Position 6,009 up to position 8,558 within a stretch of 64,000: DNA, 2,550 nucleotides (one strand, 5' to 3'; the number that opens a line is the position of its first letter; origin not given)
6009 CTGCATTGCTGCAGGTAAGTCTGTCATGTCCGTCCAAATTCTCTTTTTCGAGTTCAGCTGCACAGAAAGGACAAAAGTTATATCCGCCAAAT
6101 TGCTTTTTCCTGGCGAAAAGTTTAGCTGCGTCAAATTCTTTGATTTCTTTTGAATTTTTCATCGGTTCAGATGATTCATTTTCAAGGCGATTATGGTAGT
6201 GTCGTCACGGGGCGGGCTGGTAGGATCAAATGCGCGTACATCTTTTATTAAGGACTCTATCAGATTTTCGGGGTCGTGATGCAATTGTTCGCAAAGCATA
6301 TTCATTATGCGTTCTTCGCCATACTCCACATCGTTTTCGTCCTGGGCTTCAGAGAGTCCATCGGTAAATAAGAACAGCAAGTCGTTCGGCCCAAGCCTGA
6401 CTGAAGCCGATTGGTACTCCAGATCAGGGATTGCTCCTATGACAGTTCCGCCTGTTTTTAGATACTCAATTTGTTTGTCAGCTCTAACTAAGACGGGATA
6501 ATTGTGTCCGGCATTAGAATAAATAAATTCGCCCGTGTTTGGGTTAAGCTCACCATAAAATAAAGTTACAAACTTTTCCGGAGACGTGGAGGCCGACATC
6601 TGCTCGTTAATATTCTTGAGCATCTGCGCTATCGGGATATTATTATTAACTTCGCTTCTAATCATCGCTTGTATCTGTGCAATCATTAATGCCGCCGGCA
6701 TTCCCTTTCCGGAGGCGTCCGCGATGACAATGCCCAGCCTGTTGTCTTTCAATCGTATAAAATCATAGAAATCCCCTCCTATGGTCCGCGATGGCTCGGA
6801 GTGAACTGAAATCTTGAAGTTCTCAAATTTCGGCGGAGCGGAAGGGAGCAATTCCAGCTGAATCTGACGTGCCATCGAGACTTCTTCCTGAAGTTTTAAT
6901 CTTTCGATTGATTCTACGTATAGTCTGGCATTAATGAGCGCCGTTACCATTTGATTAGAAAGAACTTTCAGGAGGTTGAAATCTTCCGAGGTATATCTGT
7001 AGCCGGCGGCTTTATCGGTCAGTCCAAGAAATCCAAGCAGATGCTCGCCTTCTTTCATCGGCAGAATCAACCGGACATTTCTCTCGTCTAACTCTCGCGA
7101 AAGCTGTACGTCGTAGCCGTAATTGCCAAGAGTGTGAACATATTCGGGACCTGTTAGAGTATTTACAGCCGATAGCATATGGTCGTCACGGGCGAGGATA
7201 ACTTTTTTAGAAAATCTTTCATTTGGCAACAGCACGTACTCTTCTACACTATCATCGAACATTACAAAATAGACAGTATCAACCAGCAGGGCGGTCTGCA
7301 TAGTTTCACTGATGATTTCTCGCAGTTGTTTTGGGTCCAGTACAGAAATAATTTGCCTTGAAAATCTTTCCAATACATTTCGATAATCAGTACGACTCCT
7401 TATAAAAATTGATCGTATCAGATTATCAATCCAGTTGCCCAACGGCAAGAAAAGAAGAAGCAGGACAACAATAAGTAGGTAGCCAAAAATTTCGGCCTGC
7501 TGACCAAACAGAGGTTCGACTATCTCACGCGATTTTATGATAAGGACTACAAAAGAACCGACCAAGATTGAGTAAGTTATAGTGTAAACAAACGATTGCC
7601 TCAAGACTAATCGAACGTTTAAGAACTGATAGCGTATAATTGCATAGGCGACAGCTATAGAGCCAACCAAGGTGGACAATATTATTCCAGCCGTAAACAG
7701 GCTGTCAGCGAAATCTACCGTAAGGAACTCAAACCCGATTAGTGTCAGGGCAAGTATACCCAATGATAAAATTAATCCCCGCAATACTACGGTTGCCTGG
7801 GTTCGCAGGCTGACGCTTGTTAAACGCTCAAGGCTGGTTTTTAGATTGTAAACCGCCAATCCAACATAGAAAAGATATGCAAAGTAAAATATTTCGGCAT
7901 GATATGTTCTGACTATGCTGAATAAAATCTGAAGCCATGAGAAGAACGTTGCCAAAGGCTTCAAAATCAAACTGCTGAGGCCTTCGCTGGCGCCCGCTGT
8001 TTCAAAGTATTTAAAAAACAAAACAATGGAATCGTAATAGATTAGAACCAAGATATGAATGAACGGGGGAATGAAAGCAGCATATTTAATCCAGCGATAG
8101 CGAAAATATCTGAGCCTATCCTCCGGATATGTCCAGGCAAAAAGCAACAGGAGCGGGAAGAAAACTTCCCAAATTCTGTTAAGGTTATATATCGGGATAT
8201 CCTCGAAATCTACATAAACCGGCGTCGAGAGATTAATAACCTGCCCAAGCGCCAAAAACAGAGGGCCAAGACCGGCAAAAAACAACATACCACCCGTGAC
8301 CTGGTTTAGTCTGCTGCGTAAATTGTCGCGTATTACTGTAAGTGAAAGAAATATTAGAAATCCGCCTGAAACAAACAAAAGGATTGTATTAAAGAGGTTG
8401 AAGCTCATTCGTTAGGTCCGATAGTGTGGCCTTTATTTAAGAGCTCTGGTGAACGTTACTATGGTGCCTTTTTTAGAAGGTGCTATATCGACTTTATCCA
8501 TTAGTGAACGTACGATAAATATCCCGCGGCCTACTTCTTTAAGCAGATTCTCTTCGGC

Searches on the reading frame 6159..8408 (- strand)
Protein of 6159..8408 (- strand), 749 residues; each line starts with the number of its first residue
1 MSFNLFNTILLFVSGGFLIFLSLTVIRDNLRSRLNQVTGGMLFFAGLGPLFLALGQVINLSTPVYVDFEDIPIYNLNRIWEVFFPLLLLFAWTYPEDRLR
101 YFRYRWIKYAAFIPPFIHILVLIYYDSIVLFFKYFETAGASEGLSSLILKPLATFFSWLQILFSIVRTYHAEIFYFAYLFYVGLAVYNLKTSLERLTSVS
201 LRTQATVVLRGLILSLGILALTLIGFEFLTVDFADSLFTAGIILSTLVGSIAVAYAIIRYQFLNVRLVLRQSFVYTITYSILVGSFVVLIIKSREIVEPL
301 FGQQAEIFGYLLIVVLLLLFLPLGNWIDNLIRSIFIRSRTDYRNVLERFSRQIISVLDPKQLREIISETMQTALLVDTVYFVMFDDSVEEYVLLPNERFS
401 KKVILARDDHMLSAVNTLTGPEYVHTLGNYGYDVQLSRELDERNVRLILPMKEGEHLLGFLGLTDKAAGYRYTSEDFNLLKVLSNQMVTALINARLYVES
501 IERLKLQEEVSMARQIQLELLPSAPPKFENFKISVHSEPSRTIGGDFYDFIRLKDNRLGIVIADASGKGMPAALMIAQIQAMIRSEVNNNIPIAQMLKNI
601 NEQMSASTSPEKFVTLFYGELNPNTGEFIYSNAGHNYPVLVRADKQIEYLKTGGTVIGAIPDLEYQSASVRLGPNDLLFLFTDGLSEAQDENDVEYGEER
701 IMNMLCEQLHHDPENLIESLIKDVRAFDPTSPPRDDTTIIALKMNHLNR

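Call 13: search_protein_families(library=pfam, proteins=[window:6159-8408:-], max_evalue=0.01)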
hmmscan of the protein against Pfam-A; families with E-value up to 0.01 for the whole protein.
window:6159-8408:- (749 aa): 1 family
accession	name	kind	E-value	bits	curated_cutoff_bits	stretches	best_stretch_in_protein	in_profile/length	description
PF07228.17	SpoIIE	-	8.7e-50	169.8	25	1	555-744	2-191/192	Stage II sporulation protein E (SpoIIE)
